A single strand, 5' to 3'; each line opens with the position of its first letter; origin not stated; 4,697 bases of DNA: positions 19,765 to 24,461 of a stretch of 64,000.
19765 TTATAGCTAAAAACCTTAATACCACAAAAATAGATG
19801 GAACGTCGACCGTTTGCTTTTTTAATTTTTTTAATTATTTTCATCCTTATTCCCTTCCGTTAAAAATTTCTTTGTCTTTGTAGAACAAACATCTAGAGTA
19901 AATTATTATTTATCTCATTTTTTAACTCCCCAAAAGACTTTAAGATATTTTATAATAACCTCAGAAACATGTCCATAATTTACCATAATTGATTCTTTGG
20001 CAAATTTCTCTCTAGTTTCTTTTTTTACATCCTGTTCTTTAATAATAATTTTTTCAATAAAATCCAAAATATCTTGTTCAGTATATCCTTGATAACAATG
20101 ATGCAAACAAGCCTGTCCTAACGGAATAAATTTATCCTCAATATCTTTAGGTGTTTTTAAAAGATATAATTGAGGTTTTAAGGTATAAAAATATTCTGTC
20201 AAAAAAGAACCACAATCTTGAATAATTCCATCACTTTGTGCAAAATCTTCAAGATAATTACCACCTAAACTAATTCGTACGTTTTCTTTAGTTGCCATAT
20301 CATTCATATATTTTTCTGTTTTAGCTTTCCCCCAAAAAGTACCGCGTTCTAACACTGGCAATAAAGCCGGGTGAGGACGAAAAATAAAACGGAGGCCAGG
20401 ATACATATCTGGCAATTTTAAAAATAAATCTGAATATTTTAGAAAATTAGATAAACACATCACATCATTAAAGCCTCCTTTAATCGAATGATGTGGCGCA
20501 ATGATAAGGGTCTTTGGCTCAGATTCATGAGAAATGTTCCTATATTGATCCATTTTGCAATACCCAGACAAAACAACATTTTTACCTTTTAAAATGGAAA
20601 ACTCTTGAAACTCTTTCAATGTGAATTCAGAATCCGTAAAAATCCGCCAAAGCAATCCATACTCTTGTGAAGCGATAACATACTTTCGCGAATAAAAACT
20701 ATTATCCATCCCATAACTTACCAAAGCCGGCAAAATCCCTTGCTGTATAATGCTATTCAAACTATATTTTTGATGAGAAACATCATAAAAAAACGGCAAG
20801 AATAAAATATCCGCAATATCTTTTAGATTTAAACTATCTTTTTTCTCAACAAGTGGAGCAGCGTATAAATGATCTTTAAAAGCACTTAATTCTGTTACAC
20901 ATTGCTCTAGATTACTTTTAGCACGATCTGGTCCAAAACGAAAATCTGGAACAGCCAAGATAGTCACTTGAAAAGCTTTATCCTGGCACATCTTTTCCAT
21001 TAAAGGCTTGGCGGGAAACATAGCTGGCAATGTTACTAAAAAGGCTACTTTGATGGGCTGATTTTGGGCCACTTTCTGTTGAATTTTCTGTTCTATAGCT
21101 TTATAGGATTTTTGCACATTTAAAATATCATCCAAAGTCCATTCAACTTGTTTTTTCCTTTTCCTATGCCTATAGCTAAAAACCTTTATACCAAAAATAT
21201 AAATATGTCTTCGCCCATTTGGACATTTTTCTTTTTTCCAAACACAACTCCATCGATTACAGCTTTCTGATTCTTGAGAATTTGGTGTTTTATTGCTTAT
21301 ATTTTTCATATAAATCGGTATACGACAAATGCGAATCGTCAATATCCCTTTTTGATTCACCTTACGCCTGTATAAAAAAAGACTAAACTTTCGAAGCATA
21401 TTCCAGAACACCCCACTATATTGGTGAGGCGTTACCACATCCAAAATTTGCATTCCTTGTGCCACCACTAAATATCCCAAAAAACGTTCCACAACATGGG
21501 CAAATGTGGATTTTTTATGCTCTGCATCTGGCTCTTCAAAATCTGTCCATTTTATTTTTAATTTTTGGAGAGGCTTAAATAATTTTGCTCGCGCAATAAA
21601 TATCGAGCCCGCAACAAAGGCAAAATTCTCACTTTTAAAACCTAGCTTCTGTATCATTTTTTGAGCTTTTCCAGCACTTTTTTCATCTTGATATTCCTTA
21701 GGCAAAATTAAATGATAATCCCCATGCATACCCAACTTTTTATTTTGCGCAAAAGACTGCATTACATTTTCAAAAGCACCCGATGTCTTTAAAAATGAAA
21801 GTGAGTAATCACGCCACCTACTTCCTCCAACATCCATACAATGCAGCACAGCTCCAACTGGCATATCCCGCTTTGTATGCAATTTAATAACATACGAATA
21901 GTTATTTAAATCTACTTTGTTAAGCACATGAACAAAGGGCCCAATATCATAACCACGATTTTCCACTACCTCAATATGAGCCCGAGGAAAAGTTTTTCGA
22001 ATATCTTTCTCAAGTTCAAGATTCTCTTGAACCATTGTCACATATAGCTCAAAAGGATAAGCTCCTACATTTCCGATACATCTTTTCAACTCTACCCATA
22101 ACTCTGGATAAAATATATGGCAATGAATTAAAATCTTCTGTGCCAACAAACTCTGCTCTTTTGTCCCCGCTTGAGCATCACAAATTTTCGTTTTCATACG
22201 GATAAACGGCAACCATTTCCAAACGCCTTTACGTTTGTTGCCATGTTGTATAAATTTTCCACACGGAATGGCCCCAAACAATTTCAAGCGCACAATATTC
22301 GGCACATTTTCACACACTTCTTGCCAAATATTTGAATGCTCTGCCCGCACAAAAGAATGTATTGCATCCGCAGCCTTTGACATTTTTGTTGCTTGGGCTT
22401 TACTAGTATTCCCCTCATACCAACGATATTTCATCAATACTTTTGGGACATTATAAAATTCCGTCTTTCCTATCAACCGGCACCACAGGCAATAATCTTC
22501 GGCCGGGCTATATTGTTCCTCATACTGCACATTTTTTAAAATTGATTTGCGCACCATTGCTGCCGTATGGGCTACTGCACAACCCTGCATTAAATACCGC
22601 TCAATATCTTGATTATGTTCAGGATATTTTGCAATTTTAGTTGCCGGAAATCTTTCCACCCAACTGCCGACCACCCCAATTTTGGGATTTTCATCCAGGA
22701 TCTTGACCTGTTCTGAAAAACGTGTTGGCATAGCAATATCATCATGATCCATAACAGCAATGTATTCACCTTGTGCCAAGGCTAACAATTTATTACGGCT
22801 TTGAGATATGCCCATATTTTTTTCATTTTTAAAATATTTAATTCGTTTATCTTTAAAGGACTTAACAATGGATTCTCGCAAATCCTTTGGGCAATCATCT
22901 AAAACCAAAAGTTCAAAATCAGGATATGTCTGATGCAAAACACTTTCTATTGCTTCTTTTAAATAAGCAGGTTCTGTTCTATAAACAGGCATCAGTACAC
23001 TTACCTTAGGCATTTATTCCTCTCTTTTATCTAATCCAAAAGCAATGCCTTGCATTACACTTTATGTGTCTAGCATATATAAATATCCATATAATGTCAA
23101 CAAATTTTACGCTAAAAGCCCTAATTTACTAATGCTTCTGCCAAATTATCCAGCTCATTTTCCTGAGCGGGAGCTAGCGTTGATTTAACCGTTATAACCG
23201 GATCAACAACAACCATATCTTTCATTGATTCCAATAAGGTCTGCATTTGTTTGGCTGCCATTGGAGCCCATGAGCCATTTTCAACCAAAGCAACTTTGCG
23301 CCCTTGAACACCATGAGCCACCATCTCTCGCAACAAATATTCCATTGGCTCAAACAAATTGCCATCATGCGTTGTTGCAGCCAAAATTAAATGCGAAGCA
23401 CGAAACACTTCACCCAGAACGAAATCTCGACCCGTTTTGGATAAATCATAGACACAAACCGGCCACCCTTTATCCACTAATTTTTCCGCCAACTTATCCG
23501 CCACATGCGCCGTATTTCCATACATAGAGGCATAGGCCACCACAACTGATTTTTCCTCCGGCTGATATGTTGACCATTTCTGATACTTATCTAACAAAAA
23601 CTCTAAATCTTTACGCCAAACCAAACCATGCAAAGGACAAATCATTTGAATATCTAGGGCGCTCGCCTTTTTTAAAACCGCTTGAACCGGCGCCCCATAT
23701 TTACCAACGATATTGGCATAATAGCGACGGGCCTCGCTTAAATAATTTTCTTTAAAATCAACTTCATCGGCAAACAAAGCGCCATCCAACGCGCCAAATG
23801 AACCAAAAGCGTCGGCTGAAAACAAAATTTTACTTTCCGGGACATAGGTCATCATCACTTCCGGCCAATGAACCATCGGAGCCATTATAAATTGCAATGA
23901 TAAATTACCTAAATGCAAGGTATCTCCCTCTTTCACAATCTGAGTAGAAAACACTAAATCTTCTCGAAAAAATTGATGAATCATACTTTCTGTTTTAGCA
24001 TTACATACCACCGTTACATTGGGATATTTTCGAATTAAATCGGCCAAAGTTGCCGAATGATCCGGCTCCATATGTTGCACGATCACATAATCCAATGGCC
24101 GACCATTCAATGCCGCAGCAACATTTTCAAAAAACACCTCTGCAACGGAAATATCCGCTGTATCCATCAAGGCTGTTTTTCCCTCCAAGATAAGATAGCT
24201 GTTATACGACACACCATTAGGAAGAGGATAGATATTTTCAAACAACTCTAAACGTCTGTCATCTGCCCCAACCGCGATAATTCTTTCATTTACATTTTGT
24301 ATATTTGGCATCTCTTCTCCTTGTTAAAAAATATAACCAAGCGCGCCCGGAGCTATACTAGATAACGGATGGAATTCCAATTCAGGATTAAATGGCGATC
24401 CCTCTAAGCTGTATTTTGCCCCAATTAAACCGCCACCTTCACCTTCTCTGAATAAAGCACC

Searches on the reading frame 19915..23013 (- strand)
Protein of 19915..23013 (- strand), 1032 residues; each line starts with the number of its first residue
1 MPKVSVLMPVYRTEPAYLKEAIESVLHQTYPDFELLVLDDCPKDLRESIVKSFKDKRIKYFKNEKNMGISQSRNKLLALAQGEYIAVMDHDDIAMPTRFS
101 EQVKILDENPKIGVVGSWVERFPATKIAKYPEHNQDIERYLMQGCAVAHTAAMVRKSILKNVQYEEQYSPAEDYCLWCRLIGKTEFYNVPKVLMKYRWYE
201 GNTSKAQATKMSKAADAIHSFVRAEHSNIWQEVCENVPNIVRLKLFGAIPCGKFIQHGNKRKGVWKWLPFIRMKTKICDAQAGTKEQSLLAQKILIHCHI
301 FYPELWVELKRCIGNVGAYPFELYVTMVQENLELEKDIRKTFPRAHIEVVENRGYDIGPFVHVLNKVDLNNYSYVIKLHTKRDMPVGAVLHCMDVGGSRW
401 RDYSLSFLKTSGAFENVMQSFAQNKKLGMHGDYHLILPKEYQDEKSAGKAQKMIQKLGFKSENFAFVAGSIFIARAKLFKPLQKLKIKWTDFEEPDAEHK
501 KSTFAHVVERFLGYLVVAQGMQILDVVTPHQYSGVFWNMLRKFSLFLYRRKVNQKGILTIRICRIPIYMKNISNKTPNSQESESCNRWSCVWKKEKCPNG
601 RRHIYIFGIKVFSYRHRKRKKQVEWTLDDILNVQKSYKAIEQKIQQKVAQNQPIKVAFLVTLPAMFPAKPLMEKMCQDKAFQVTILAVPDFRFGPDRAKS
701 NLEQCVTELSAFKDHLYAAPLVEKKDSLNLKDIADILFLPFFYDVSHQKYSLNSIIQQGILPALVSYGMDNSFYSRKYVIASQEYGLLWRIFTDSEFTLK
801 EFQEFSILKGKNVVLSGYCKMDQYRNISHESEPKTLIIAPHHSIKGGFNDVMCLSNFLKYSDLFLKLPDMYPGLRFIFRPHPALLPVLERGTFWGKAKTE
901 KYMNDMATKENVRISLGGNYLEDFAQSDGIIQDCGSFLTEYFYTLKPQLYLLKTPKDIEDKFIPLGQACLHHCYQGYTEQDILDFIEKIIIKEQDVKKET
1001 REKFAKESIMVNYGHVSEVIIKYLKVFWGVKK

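Call 12: search_protein_families(library=pfam, proteins=[window:19915-23013:-], max_evalue=0.001)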
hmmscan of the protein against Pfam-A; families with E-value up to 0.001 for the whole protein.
window:19915-23013:- (1032 aa): 4 families
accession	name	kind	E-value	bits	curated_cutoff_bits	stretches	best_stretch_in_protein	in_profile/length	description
PF00535.33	Glycos_transf_2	-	3.4e-32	112.1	23.3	1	5-139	1-143/168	Glycosyl transferase family 2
PF05045.17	RgpF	-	1.6e-26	93.5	25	1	285-520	263-502/503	Rhamnan synthesis protein F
PF10111.15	Glyco_tranf_2_2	-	6.6e-11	42.6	27.3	1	5-203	1-222/276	Glycosyltransferase like family 2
PF13641.12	Glyco_tranf_2_3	-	1.9e-10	41.6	27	1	2-180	1-194/230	Glycosyltransferase like family 2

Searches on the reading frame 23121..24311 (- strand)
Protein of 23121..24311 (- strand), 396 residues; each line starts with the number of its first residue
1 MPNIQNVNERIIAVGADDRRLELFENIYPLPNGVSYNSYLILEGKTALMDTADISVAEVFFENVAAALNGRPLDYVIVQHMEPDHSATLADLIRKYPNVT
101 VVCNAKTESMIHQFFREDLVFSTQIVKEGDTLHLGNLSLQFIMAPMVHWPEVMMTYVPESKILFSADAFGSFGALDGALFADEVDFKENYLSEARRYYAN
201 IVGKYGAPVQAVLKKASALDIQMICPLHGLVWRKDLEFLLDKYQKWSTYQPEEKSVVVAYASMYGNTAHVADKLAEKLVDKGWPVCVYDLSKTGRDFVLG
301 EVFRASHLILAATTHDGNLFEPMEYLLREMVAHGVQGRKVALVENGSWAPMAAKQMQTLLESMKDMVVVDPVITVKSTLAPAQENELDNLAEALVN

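Call 12: search_protein_families(library=pfam, proteins=[window:23121-24311:-], max_evalue=0.001)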
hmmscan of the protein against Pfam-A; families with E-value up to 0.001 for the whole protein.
window:23121-24311:- (396 aa): 4 families
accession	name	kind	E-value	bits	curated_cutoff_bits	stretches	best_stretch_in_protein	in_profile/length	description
PF19583.5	ODP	-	4.3e-26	92.4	27.2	1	34-229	1-194/194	ODP family beta lactamase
PF00753.33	Lactamase_B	-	1.2e-11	45.3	22.7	1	34-179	4-161/196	Metallo-beta-lactamase superfamily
PF12706.13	Lactamase_B_2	-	6e-07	29.7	27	1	69-150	27-114/200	Beta-lactamase superfamily domain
PF00258.30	Flavodoxin_1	-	3.4e-05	24.5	25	1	258-361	1-114/143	Flavodoxin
